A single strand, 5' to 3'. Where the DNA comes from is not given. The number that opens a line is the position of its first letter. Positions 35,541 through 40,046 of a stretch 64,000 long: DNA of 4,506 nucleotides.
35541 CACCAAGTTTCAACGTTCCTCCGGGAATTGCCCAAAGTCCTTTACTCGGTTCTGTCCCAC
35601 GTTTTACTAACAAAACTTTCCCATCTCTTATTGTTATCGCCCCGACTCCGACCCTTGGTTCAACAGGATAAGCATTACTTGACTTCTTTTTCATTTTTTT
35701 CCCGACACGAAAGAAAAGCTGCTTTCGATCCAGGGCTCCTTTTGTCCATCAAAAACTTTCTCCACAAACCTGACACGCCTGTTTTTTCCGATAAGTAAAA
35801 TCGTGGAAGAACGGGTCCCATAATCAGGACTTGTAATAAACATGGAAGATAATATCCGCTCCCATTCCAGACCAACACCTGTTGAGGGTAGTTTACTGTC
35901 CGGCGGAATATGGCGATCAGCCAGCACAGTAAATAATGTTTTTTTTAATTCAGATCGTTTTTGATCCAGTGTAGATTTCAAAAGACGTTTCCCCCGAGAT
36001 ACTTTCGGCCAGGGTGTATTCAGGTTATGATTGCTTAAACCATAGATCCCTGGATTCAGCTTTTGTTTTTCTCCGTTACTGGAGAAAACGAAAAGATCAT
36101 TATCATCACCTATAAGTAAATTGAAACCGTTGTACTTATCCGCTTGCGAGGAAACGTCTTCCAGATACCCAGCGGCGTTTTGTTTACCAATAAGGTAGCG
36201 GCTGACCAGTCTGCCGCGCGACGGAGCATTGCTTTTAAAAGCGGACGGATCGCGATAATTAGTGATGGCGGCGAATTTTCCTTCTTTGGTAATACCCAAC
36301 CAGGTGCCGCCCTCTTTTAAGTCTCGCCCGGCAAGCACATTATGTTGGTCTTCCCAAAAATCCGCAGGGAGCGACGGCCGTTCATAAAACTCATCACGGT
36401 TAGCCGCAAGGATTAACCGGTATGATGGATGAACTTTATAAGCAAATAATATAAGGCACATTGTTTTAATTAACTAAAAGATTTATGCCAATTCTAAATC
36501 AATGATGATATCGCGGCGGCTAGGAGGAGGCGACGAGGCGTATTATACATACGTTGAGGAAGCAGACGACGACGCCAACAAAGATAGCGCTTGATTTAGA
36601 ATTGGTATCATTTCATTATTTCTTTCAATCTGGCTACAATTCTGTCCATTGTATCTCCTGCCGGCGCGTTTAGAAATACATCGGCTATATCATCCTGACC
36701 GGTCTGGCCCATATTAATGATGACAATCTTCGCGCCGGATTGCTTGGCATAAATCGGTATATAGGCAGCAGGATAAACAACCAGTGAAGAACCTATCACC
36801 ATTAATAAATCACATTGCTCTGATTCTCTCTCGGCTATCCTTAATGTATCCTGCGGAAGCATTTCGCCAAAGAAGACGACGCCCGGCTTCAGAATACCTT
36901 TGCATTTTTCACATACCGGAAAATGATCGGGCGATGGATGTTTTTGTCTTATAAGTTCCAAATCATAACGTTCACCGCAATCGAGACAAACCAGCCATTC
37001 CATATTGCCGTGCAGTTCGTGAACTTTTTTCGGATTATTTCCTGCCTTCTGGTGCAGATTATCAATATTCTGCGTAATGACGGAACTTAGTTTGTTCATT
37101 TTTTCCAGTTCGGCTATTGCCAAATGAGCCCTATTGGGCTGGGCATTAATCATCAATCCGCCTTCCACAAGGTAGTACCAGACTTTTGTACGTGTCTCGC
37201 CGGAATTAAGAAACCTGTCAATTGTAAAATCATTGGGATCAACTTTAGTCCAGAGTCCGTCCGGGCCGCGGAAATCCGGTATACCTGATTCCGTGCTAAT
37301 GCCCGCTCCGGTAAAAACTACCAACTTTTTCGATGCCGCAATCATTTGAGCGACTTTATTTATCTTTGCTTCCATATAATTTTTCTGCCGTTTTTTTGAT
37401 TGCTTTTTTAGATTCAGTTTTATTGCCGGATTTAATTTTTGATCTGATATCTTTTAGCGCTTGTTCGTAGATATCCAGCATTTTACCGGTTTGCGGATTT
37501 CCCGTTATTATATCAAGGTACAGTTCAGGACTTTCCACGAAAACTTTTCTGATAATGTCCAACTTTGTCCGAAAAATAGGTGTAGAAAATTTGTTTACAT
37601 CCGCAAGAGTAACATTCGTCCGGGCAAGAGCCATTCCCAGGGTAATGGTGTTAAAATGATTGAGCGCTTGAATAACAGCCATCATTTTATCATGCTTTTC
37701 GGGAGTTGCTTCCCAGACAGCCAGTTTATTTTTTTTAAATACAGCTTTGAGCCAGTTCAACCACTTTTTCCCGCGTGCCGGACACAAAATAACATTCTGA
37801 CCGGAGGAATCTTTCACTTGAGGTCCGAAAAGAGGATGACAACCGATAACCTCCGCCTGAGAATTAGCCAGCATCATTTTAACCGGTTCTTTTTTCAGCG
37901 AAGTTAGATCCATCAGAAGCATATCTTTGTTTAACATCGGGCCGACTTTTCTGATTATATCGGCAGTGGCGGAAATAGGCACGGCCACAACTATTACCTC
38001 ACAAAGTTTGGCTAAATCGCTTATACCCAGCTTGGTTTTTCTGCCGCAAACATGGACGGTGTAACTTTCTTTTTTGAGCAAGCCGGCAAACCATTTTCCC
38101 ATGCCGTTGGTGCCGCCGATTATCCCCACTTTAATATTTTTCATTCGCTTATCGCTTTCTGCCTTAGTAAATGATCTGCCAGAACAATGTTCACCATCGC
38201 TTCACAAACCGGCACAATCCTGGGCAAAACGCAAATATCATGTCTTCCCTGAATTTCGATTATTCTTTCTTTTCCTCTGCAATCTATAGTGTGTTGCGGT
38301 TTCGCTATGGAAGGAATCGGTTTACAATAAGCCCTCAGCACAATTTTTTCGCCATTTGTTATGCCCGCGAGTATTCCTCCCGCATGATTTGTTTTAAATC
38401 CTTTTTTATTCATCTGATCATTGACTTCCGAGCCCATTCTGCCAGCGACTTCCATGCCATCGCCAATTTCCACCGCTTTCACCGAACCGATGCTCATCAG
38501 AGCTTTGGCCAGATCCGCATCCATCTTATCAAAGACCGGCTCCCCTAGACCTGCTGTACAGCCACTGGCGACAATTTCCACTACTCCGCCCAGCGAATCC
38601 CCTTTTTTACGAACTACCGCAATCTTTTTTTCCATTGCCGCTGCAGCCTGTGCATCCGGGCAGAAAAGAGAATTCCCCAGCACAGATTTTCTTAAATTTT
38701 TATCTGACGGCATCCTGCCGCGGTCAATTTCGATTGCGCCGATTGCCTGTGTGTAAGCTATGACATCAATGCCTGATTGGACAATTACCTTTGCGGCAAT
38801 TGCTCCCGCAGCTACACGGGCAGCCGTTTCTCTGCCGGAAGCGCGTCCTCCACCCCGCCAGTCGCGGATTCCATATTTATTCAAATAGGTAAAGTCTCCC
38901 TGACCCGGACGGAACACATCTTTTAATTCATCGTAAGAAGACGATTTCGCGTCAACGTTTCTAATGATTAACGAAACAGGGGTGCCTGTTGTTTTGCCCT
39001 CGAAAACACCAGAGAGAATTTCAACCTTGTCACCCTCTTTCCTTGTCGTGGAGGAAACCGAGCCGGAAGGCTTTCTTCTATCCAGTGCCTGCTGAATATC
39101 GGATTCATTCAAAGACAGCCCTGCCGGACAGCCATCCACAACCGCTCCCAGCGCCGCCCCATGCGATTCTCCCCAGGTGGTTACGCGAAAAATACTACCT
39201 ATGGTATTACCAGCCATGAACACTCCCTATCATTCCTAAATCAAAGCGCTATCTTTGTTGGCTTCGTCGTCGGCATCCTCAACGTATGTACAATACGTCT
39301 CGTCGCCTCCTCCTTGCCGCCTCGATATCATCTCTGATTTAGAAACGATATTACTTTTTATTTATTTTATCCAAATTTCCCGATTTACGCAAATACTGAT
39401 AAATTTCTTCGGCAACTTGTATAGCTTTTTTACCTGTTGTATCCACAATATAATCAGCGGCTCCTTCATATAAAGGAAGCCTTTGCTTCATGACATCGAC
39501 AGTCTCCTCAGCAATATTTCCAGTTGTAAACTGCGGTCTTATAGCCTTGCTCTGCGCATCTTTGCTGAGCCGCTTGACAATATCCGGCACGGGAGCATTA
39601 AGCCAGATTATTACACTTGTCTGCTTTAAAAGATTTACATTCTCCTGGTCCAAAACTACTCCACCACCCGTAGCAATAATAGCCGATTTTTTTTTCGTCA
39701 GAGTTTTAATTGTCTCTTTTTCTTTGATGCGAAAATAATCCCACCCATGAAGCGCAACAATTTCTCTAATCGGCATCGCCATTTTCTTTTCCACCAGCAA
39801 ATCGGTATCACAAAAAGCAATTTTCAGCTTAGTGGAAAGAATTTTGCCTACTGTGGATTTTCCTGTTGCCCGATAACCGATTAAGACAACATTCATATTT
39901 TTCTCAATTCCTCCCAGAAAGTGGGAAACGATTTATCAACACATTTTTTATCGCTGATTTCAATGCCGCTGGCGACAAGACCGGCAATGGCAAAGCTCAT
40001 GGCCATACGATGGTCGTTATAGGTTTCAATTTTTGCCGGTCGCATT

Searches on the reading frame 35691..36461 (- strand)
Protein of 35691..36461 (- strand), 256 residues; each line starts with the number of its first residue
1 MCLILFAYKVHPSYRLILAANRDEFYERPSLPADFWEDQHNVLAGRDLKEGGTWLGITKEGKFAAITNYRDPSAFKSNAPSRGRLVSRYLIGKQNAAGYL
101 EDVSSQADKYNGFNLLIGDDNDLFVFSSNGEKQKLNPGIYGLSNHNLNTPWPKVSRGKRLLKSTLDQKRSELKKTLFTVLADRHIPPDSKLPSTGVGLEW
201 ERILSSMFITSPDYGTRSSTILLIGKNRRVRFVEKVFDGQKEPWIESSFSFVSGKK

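Call 45: search_protein_families(library=pfam, proteins=[window:35691-36461:-])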
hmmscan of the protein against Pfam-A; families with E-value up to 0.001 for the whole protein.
window:35691-36461:- (256 aa): 1 family
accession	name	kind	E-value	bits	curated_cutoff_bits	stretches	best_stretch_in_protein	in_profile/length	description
PF05742.17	TANGO2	-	7e-79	266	22.6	1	1-237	1-255/257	Transport and Golgi organisation 2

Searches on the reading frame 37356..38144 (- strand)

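Call 3: search_protein_families(library=ncbifam, proteins=[window:37356-38144:-])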
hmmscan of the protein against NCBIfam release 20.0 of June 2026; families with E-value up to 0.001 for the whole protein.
window:37356-38144:- (262 aa): 18 families
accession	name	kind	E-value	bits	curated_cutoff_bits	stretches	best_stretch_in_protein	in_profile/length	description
NF006408.0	PRK08655.1-2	equivalog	4.2e-59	200.4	422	1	2-256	5-275/441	prephenate dehydrogenase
NF008400.0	PRK11199.1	equivalog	6.4e-57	193.2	273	1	5-252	100-346/374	bifunctional chorismate mutase/prephenate dehydrogenase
NF006409.0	PRK08655.1-3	equivalog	6e-53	180.3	310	1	5-256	2-267/290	prephenate dehydrogenase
NF006411.0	PRK08655.1-5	equivalog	2e-51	175.2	464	1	3-255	2-270/443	prephenate dehydrogenase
NF006410.0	PRK08655.1-4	equivalog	9.4e-49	166.4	498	1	3-260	4-279/446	prephenate dehydrogenase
NF006407.0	PRK08655.1-1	equivalog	1.7e-41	142.5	834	1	6-255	3-270/439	prephenate dehydrogenase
NF006457.0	PRK08818.1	equivalog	2.8e-35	122.2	411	1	5-245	6-255/373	prephenate dehydrogenase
NF006307.0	PRK08507.1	equivalog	3.4e-16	59.3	295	1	40-253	52-269/275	prephenate dehydrogenase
NF011381.1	PRK14806.1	equivalog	1.8e-14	53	902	1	43-244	59-269/733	bifunctional prephenate dehydrogenase/3-phosphoshikimate 1-carboxyvinyltransferase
NF005694.0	PRK07502.1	equivalog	4.9e-13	49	409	1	42-250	61-279/310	prephenate/arogenate dehydrogenase family protein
NF005107.0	PRK06545.1-5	equivalog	3.7e-12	45.9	414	1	42-247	57-272/367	prephenate dehydrogenase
NF005032.0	PRK06444.1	equivalog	4.7e-11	42.7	293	1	5-229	2-192/197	prephenate dehydrogenase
NF005650.0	PRK07417.1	equivalog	1.3e-09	37.7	290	1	44-254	55-273/281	prephenate/arogenate dehydrogenase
NF005105.0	PRK06545.1-3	equivalog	7.1e-07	28.4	524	1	41-118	56-137/367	prephenate dehydrogenase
NF010769.0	PRK14172.1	equivalog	7e-05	22.2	392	0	5-57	160-211/278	bifunctional 5,10-methylene-tetrahydrofolate dehydrogenase/ 5,10-methylene-tetrahydrofolate cyclohydrolase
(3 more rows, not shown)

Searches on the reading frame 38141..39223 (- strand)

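Call 3: search_protein_families(library=ncbifam, proteins=[window:38141-39223:-])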
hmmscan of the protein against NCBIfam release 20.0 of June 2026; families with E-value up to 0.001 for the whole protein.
window:38141-39223:- (360 aa): 3 families
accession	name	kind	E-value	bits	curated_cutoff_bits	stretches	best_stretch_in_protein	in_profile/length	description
NF003793.1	PRK05382.1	equivalog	1.6e-140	467.8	321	1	13-354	1-344/344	chorismate synthase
TIGR00033.1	aroC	equivalog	2.1e-129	431.5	212.2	1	12-357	1-349/351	chorismate synthase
NF009113.0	PRK12463.1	equivalog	2.1e-54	185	799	1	13-355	2-367/390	chorismate synthase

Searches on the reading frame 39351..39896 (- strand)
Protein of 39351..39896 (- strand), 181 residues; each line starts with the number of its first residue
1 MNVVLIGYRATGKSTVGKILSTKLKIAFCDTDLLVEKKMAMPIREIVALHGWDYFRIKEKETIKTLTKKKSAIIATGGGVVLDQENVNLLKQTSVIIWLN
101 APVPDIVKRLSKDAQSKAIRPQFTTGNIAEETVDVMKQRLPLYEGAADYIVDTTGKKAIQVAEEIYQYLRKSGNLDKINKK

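Call 3: search_protein_families(library=ncbifam, proteins=[window:39351-39896:-])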
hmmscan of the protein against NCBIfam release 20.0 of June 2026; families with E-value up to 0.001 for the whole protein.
window:39351-39896:- (181 aa): 13 families
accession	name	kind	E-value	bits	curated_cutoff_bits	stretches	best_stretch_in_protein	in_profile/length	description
NF002988.0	PRK03731.1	equivalog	1e-45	155.6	161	1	3-172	5-171/174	shikimate kinase AroL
NF010553.0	PRK13947.1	equivalog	3.4e-43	147.8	204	1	2-174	3-171/173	shikimate kinase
NF010552.0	PRK13946.1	equivalog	1.5e-33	116.1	186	1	2-172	25-190/198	shikimate kinase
NF003456.0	PRK05057.1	equivalog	1.5e-30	106.3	195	1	2-171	6-172/173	shikimate kinase AroK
NF006015.0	PRK08154.1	subfamily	4.8e-30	104.8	204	1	3-176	139-309/314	anaerobic benzoate catabolism transcriptional regulator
NF040667.1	hom_kin_desulfo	exception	1.8e-29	102.7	197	1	2-169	2-162/163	homoserine kinase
NF010554.0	PRK13948.1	equivalog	5.6e-27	94.5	217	1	3-170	13-174/192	shikimate kinase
NF006610.0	PRK09169.1-4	subfamily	8.5e-24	82.3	4299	1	2-153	2867-3014/3056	hypothetical protein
NF010555.0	PRK13949.1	equivalog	1.1e-23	84.2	180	1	2-169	3-169/175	shikimate kinase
NF010556.0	PRK13951.1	equivalog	1.4e-23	83.6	560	1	1-155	1-145/492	bifunctional shikimate kinase AroK/3-dehydroquinate synthase AroB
NF001866.0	PRK00625.1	equivalog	8.2e-17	61.9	142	1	1-138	1-141/173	shikimate kinase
NF010627.0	PRK14021.1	equivalog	1.3e-14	53.5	565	1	3-168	9-173/542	bifunctional shikimate kinase/3-dehydroquinate synthase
NF003012.0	PRK03839.1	equivalog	1.2e-07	31.9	152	1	1-171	1-153/180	putative kinase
